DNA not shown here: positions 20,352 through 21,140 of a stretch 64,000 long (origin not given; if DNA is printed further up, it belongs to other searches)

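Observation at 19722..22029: Three-gene module: HTH-XRE/ImmA metallopeptidase, PIN (DUF4411-like), and a membrane-anchored unknown; a candidate novel TA or defence system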

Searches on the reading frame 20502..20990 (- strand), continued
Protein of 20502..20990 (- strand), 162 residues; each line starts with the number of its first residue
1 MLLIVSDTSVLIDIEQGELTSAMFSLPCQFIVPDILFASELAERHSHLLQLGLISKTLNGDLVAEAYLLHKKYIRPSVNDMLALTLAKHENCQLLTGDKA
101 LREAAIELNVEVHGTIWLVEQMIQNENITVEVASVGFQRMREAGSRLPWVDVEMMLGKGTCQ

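Call 23: search_protein_families(library=padloc, proteins=[L012:5778-6416:+, L017:6497-9895:+, L025:6476-7465:+, L026:6578-7261:+, L028:3920-4585:+, L051:6359-7012:+, L078:6540-7034:+, L060:6586-9129:+, L035:1854-3407:+], max_evalue=0.001)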
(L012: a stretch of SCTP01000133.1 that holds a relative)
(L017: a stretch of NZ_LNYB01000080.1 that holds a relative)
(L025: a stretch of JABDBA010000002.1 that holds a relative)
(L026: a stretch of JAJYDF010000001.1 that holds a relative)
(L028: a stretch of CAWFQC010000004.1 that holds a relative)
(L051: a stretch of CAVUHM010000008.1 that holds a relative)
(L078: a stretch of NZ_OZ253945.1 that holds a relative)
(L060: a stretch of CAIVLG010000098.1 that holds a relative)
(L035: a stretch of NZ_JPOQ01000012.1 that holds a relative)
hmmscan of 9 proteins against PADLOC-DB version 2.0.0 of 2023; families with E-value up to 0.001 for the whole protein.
L012:5778-6416:+ (212 aa): 0 families

L017:6497-9895:+ (1132 aa): 8 families
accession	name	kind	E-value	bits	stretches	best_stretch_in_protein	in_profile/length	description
PDLC03920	MkoA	-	4.6e-43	145.7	2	833-1108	762-1078/1112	-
PDLC03921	MkoA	-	3.8e-31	105.7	2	843-1123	1277-1582/1607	-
PDLC03924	MkoC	-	8.8e-22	75.1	2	925-1103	768-940/1136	-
PDLC02895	DpdJ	-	2.3e-09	32.7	1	859-1120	192-467/2112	DpdJ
PDLC05009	PDC-S37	-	4.5e-09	32.6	1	749-781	307-339/1550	-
PDLC04140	mad8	-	2e-05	22.3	1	749-782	26-61/314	mads_8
PDLC02372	Nhi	-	0.00016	18.5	0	740-790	189-238/470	-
PDLC05064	PDC-S68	-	0.00088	15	0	748-895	698-821/1273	-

L025:6476-7465:+ (329 aa): 5 families
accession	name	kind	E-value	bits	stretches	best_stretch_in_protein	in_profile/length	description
PDLC04990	PDC-S31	-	5.6e-42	142.3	2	10-154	3-144/259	-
PDLC04991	PDC-S31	-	2.5e-26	90.7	2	14-154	1-99/208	-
PDLC04994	PDC-S31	-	4.6e-25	86.5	1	9-311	11-269/273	-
PDLC04992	PDC-S31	-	6.1e-14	50.3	1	102-152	39-89/220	-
PDLC04993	PDC-S31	-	0.0003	18.1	0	195-296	125-225/245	-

L026:6578-7261:+ (227 aa): 0 families

L028:3920-4585:+ (221 aa): 0 families

L051:6359-7012:+ (217 aa): 4 families
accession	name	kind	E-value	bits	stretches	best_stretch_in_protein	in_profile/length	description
PDLC04965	PDC-S23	-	1.1e-09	36.2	1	34-93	227-286/327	-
PDLC04963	PDC-S23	-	1.8e-09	35.5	1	32-88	208-264/312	-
PDLC04848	PDC-S05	-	3.1e-06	25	1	55-94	212-248/291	-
PDLC04964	PDC-S23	-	4.6e-06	24.1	1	30-88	227-284/331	-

L078:6540-7034:+ (164 aa): 0 families

L060:6586-9129:+ (847 aa): 24 families
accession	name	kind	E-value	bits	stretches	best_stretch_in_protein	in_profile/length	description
PDLC03645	MTase_III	-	4.4e-137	456.1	2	1-577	1-578/709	Type III methyltransferase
PDLC03634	MTase_III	-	3.5e-44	149.7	2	187-529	166-452/621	Type III methyltransferase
PDLC03642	MTase_III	-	6.4e-44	148.5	2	134-256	79-198/528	Type III methyltransferase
PDLC03639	MTase_III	-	1.5e-38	130.6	2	139-248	89-195/639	Type III methyltransferase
PDLC03644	MTase_III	-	1.2e-37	127.9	2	138-321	39-222/542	Type III methyltransferase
PDLC03646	MTase_III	-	1.2e-36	124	2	102-271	443-600/1057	Type III methyltransferase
PDLC03640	MTase_III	-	9.2e-36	121.4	2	140-239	46-159/654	Type III methyltransferase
PDLC03641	MTase_III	-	7.6e-34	115.3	3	399-529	329-454/657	Type III methyltransferase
PDLC03636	MTase_III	-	1.6e-24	84.7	1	139-250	48-150/575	Type III methyltransferase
PDLC03635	MTase_III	-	4.5e-23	79.8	1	140-255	221-334/708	Type III methyltransferase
PDLC03637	MTase_III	-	1.2e-22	78.3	2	140-253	124-242/513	Type III methyltransferase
PDLC03638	MTase_III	-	9.1e-21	71.9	1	139-249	382-486/816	Type III methyltransferase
PDLC03354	MTase_II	-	1.5e-14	51.9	1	139-236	62-170/425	Type II methyltransferase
PDLC03339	MTase_II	-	1.2e-12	45.3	1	145-236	8-101/399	Type II methyltransferase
PDLC03300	MTase_II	-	3.9e-11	40.6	0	191-236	83-127/302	Type II methyltransferase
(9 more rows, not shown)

L035:1854-3407:+ (517 aa): 30 families (the best 25 are shown)
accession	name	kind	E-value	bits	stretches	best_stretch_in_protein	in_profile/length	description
PDLC03019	MTase_I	-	6.4e-211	701.2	1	12-510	4-499/932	Type I methyltransferase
PDLC03035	MTase_I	-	2.5e-124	414.2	2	16-435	10-434/653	Type I methyltransferase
PDLC03240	MTase_II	-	1.7e-113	378.2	1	14-510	6-507/511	Type II methyltransferase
PDLC03031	MTase_I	-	2.1e-82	275.7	1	16-469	8-484/834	Type I methyltransferase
PDLC03022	MTase_I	-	1.2e-74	250.1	1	17-475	7-480/857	Type I methyltransferase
PDLC03027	MTase_I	-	2.5e-66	222.8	1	19-476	11-444/810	Type I methyltransferase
PDLC03038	MTase_I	-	4.9e-63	211.3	1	17-442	10-433/896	Type I methyltransferase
PDLC03028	MTase_I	-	1.4e-61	206.8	1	16-517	729-1233/1236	Type I methyltransferase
PDLC03039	MTase_I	-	2e-61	206.1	1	17-475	8-455/708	Type I methyltransferase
PDLC04134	mad2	-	1.4e-51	173.8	1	14-433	139-488/492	mads_2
PDLC03029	MTase_I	-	2.2e-48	163.2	1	21-432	14-451/661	Type I methyltransferase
PDLC03021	MTase_I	-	2.1e-44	150.2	1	82-505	61-488/491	Type I methyltransferase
PDLC03032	MTase_I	-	5.5e-42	141.9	1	18-427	10-406/1001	Type I methyltransferase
PDLC03020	MTase_I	-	8.5e-38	128.5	1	121-371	129-393/410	Type I methyltransferase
PDLC03026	MTase_I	-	8.8e-37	125.3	1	81-430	49-398/487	Type I methyltransferase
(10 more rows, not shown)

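Call 43: search_solved_structures(query=A1, max_evalue=1, show_alignments=2)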
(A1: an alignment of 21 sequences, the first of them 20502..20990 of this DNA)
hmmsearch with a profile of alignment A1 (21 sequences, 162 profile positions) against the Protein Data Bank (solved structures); distinct sequences matched with E-value up to 1: 0.

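Call 63: search_dna_similar(query=window:20502-20990:-, collection=plasmids, mode=protein, max_evalue=0.00001)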
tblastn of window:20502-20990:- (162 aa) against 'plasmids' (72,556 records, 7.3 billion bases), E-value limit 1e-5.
Records with a match: 47; places in all: 48; records where one place covers at least 80% of the query: 38.
Best place of each record, by identity: <60% 47.
By first word of the organism name: Bradyrhizobium 7; Sulfitobacter 4; Pseudosulfitobacter 4; Shewanella 3; Vibrio 2; Salinivibrio 2; Rhizobium 2; Mesorhizobium 2; Agrobacterium 2; Roseovarius 2; and 15 more.
By predicted mobility (MOB-suite, as given by PLSDB): conjugative 21; mobilizable 14; non-mobilizable 12.
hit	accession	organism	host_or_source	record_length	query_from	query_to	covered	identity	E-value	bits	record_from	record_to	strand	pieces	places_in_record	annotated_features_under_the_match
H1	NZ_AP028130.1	Vibrio fluvialis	Homo sapiens,Stool sample from a ...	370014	3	156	95%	47.4%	2e-32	127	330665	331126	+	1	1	PIN domain-containing protein | XRE family transcriptional regulator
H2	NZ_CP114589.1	Salinivibrio kushneri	-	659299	3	158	96%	46.2%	8e-33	129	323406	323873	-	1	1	PIN domain-containing protein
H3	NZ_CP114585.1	Salinivibrio proteolyticus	-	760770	3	156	95%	46.8%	1e-31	125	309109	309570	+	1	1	PIN domain-containing protein | XRE family transcriptional regulator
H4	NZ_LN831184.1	Vibrio cholerae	New Delhi seepage water sample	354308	3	149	91%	47.6%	2e-36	139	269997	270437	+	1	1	PIN domain-containing protein | XRE family transcriptional regulator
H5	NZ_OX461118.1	Shewanella baltica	bacterial strain isolated from smoked ...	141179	3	149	91%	47.6%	3e-36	139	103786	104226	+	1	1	PIN domain-containing protein | XRE family transcriptional regulator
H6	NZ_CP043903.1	Shewanella sp. LC6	-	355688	3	149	91%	47.6%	3e-36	139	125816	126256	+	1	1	PIN domain-containing protein | XRE family transcriptional regulator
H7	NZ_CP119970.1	Gloeocapsopsis dulcis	Dried cell culture,Desert, underside of ...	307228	1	162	100%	38.8%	1e-20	94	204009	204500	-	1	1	PIN domain-containing protein | XRE family transcriptional regulator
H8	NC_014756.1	Sulfuricurvum kujiense DSM 16994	drain water from underground crude oil ...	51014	3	158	96%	39.7%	4e-30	121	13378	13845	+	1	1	PIN domain-containing protein | XRE family transcriptional regulator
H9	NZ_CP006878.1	Rhizobium gallicum bv. gallicum R602sp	Phaseolus vulgaris,whole ...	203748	1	158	98%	38.1%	8e-23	100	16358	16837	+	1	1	hypothetical protein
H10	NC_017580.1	Shewanella baltica OS117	-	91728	3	149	91%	40.8%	8e-31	123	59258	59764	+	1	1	XRE family transcriptional regulator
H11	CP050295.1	Mesorhizobium loti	Oxytropis kamtschatica,cell ...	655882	3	156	95%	38.5%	5e-22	98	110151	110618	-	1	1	PIN domain-containing protein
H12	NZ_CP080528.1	Mesorhizobium sp. AR07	Oxytropis sp.,Cell culture,root nodule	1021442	3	156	95%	38.5%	6e-22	98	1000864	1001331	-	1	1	record has no annotation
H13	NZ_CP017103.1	Rhizobium gallicum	Phaseolus vulgaris,Whole ...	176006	1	158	98%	36.9%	7e-23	100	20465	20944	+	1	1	hypothetical protein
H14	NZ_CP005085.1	Sphingobium sp. TKS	-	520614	3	158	96%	36.1%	3e-20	93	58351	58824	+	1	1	hypothetical protein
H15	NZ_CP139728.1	Sulfitobacter faviae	Bacterial Culture,hydrothermal vent ...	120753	3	158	96%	36.1%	7e-20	92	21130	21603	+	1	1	hypothetical protein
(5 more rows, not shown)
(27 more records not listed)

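Call 64: search_dna_similar(query=window:20502-20990:-, collection=phages, mode=protein, max_evalue=0.00001)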
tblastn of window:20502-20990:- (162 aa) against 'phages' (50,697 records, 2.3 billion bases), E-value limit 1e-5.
No match.

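Call 65: get_annotated_region(hit=H4, flank=4000)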
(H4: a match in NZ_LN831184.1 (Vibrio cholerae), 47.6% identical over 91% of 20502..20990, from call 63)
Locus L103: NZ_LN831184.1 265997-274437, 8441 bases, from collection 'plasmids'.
description: Vibrio cholerae isolate V. cholerae 116-14 plasmid pNDM-116-14, complete sequence
organism: Vibrio cholerae (NCBI taxid 666)
taxonomy: Bacteria; Pseudomonadota; Gammaproteobacteria; Vibrionales; Vibrionaceae; Vibrio; Vibrio cholerae
host: -; source: New Delhi seepage water sample; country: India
typing (MOB-suite, as given by PLSDB): mobilizable; replicon IncC,rep_cluster_2294; relaxase MOBH
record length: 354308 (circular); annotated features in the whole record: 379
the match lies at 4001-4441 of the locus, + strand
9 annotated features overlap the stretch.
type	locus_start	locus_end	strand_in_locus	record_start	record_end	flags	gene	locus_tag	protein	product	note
CDS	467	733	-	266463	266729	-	-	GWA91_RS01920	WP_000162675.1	DUF6444 domain-containing protein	-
CDS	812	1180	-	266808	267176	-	-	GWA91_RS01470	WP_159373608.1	hypothetical protein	-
CDS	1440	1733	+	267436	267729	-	-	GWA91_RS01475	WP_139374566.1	hypothetical protein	-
CDS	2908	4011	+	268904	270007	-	-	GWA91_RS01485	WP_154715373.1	XRE family transcriptional regulator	-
CDS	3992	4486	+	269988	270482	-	-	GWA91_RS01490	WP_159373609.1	PIN domain-containing protein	-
CDS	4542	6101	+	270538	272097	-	-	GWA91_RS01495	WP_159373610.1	type I restriction-modification system subunit M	GO:0006306 - DNA methylation [Evidence IEA]; GO:0009307 - DNA restriction-modification system [Evidence IEA]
CDS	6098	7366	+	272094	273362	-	-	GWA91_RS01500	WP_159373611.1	restriction endonuclease subunit S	GO:0006304 - DNA modification [Evidence IEA]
CDS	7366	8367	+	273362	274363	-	-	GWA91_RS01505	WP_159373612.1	Fic family protein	-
CDS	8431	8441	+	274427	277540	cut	-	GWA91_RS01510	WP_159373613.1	type I restriction endonuclease subunit R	-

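Call 66: get_annotated_region(hit=H8, flank=4000)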
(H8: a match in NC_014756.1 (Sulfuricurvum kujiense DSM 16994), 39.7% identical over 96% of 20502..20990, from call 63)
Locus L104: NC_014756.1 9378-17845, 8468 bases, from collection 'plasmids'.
description: Sulfuricurvum kujiense DSM 16994 plasmid pSULKU03, complete sequence
organism: Sulfuricurvum kujiense DSM 16994 (NCBI taxid 709032)
taxonomy: Bacteria; Campylobacterota; Epsilonproteobacteria; Campylobacterales; Sulfurimonadaceae; Sulfuricurvum; Sulfuricurvum kujiense; Sulfuricurvum kujiense DSM 16994
host: -; source: drain water from underground crude oil storage cavity; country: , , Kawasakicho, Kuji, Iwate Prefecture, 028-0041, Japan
typing (MOB-suite, as given by PLSDB): non-mobilizable
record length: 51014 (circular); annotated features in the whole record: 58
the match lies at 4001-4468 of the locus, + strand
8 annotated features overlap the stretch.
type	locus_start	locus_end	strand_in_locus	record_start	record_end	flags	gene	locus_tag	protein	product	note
CDS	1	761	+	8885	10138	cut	-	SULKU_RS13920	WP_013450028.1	restriction endonuclease subunit S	GO:0006304 - DNA modification [Evidence IEA]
CDS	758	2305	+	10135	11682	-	-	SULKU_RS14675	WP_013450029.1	hypothetical protein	-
CDS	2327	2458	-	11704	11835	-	-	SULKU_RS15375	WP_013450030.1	hypothetical protein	-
CDS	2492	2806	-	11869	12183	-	-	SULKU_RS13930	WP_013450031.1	hypothetical protein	-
CDS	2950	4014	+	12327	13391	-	-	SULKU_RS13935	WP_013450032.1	XRE family transcriptional regulator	-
CDS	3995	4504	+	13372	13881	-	-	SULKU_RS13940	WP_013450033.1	PIN domain-containing protein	-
CDS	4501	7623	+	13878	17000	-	-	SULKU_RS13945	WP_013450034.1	type I restriction endonuclease subunit R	-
CDS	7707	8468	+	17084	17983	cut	-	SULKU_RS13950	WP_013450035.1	DUF4062 domain-containing protein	-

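Call 83: find_encoding_contigs(protein=P0009, flank=5000, max_places=3)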
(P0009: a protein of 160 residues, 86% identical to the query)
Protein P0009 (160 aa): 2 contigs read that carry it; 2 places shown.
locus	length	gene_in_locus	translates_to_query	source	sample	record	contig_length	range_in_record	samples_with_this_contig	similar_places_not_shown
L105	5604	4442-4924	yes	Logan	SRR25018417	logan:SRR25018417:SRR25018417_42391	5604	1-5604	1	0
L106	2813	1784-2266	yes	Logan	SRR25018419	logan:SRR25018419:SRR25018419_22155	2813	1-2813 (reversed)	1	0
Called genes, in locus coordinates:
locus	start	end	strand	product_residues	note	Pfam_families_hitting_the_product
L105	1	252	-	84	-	?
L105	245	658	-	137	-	PF00383:dCMP_cyt_deam_1, PF08211:dCMP_cyt_deam_2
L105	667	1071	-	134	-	PF00581:Rhodanese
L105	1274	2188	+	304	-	-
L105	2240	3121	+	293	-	PF13354:Beta-lactamase2, PF00144:Beta-lactamase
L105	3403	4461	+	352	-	PF01381:HTH_3, PF12844:HTH_19 (weak), PF13560:HTH_31 (weak), PF06114:Peptidase_M78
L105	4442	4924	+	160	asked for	PF01850:PIN (faint), PF11848:DUF3368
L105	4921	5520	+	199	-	-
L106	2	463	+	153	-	?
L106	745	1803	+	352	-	PF01381:HTH_3, PF12844:HTH_19 (weak), PF13560:HTH_31 (weak), PF06114:Peptidase_M78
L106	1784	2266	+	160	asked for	PF01850:PIN (faint), PF11848:DUF3368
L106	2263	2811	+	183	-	?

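Call 84: find_encoding_contigs(protein=P0011, flank=5000, max_places=2)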
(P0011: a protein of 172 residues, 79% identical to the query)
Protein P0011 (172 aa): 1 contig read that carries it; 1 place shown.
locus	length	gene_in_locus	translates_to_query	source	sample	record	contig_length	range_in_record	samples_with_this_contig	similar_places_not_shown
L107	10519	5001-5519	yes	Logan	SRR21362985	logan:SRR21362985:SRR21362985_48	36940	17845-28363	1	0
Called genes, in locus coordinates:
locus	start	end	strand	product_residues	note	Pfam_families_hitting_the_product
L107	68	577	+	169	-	PF13563:2_5_RNA_ligase2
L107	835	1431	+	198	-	PF19570:DUF6088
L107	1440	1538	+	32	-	-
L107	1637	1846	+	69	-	-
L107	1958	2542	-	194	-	-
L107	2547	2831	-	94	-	PF01985:CRS1_YhbY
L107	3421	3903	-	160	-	PF19570:DUF6088 (weak)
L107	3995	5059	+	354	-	PF01381:HTH_3, PF13560:HTH_31 (weak), PF06114:Peptidase_M78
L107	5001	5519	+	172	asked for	PF11848:DUF3368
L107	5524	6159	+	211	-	PF20385:DUF6680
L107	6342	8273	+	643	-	-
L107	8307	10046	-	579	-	PF10412:TrwB_AAD_bind, PF12696:TraG-D_C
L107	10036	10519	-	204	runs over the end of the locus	-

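Call 86: search_dna_similar(query=L012:5778-6416:+, collection=plasmids, mode=protein, max_evalue=0.001, max_rows=25)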
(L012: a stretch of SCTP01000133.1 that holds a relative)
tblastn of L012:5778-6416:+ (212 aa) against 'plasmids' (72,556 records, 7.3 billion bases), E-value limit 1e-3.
Records with a match: 5; places in all: 5; records where one place covers at least 80% of the query: 0.
Best place of each record, by identity: <60% 5.
By first word of the organism name: Vibrio 4; Klebsiella 1.
By predicted mobility (MOB-suite, as given by PLSDB): mobilizable 4; non-mobilizable 1.
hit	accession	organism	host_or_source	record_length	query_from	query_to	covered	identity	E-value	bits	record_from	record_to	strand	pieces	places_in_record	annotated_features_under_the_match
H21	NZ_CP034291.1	Vibrio parahaemolyticus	Penaeus japonicus,AHPND infected ...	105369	13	177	78%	38.8%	2e-37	144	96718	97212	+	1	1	DUF6680 family protein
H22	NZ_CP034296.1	Vibrio parahaemolyticus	Penaeus vannamei,AHPND infected ...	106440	13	177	78%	38.8%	2e-37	144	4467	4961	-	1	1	DUF6680 family protein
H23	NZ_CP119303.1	Vibrio parahaemolyticus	shrimp,mixed culture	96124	13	177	78%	38.8%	3e-37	144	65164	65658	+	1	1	DUF6680 family protein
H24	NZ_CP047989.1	Vibrio parahaemolyticus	shrimp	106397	13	177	78%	38.8%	3e-37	144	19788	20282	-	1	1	DUF6680 family protein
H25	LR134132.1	Klebsiella aerogenes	not available: to be reported later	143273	20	188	80%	32.0%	5e-23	103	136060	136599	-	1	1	Uncharacterised protein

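Call 87: search_dna_similar(query=L012:5778-6416:+, collection=phages, mode=protein, max_evalue=0.001, max_rows=25)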
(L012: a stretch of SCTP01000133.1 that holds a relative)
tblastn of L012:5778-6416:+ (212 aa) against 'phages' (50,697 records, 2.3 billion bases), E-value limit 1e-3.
Records with a match: 86; places in all: 86; records where one place covers at least 80% of the query: 2.
Best place of each record, by identity: <60% 86.
By first word of the organism name: Ralstonia 86.
By host as written in the record: Ralstonia solanacearum 64; Ralstonia solanacearum Race 3, Biovar 1 6; Ralstonia solanacearum EURS 58 1; Ralstonia solanacearum A4933 1; Ralstonia solanacearum A4973/3 1; Ralstonia solanacearum A5008 1; Ralstonia solanacearum B98 1; Ralstonia solanacearum A6184 1; and 10 more.
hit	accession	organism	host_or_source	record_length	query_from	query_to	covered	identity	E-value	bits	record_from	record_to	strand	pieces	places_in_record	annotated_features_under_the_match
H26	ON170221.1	Ralstonia phage YO128_1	Ralstonia solanacearum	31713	18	190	82%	29.3%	8e-15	78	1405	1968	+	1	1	record has no annotation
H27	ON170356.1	Ralstonia phage YO382_2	Ralstonia solanacearum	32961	18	190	82%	29.3%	8e-15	78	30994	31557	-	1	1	record has no annotation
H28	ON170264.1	Ralstonia phage YO158_1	Ralstonia solanacearum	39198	18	175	75%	28.2%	1e-12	72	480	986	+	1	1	record has no annotation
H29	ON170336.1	Ralstonia phage YO356_1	Ralstonia solanacearum Race 3, Biovar 1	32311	18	175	75%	28.1%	1e-13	74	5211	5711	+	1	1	record has no annotation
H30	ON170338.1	Ralstonia phage YO357_1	Ralstonia solanacearum Race 3, Biovar 1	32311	18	175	75%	28.1%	1e-13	74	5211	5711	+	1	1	record has no annotation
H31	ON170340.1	Ralstonia phage YO359_1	Ralstonia solanacearum Race 3, Biovar 1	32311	18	175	75%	28.1%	1e-13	74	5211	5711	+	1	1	record has no annotation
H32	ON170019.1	Ralstonia phage YO002_1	Ralstonia solanacearum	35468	18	175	75%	28.1%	1e-13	74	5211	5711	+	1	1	record has no annotation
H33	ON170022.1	Ralstonia phage YO004_1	Ralstonia solanacearum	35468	18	175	75%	28.1%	1e-13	74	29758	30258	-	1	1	record has no annotation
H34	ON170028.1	Ralstonia phage YO008_1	Ralstonia solanacearum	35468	18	175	75%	28.1%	1e-13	74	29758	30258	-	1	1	record has no annotation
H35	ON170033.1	Ralstonia phage YO010_1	Ralstonia solanacearum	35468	18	175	75%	28.1%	1e-13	74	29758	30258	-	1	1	record has no annotation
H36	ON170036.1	Ralstonia phage YO011_1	Ralstonia solanacearum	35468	18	175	75%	28.1%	1e-13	74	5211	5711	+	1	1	record has no annotation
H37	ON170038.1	Ralstonia phage YO012_1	Ralstonia solanacearum EURS 58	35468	18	175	75%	28.1%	1e-13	74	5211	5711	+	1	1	record has no annotation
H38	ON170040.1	Ralstonia phage YO013_1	Ralstonia solanacearum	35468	18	175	75%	28.1%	1e-13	74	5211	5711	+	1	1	record has no annotation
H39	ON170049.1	Ralstonia phage YO017_1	Ralstonia solanacearum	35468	18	175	75%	28.1%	1e-13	74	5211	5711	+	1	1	record has no annotation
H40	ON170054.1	Ralstonia phage YO019_1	Ralstonia solanacearum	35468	18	175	75%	28.1%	1e-13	74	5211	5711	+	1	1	record has no annotation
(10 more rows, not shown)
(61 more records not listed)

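Call 88: get_annotated_region(hit=H21, flank=3500)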
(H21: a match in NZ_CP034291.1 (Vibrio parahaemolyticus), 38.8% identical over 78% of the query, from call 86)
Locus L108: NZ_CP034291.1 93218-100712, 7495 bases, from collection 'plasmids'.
description: Vibrio parahaemolyticus strain 20140722001-1 plasmid pVPCZ2014-1, complete sequence
organism: Vibrio parahaemolyticus (NCBI taxid 670)
taxonomy: Bacteria; Pseudomonadota; Gammaproteobacteria; Vibrionales; Vibrionaceae; Vibrio; Vibrio parahaemolyticus
host: -; source: Penaeus japonicus,AHPND infected Penaeus japonicus; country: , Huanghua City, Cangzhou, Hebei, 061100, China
typing (MOB-suite, as given by PLSDB): mobilizable; replicon rep_cluster_1486,rep_cluster_557; relaxase MOBP
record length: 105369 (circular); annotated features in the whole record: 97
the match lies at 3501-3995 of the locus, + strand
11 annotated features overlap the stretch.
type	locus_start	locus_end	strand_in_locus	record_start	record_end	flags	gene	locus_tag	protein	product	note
CDS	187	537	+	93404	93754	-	-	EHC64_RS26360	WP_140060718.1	hypothetical protein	-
CDS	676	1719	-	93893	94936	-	-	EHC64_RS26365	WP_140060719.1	hypothetical protein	-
CDS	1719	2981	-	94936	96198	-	-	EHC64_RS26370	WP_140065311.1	hypothetical protein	-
CDS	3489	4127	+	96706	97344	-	-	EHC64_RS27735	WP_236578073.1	DUF6680 family protein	-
CDS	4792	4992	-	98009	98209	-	-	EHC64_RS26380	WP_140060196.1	hypothetical protein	-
CDS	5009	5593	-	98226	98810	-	-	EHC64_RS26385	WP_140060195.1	DUF2913 family protein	-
CDS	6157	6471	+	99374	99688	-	-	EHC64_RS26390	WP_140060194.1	hypothetical protein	-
CDS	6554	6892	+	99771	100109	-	-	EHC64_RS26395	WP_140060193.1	type I restriction endonuclease subunit M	-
CDS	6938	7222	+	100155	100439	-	-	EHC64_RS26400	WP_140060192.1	hypothetical protein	-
CDS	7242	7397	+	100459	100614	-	-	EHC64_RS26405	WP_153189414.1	hypothetical protein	-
CDS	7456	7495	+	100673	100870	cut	-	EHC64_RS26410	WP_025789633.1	hypothetical protein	-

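Call 89: get_annotated_region(hit=H29, flank=3500)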
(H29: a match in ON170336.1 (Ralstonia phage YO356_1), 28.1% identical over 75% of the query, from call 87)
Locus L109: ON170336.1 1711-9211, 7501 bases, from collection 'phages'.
description: UNVERIFIED_ORG: Ralstonia phage YO356_1 sequence.
organism: Ralstonia phage YO356_1 (NCBI taxid 2935417)
taxonomy: Viruses; Duplodnaviria; Heunggongvirae; Uroviricota; Caudoviricetes
host: Ralstonia solanacearum Race 3, Biovar 1; source: water; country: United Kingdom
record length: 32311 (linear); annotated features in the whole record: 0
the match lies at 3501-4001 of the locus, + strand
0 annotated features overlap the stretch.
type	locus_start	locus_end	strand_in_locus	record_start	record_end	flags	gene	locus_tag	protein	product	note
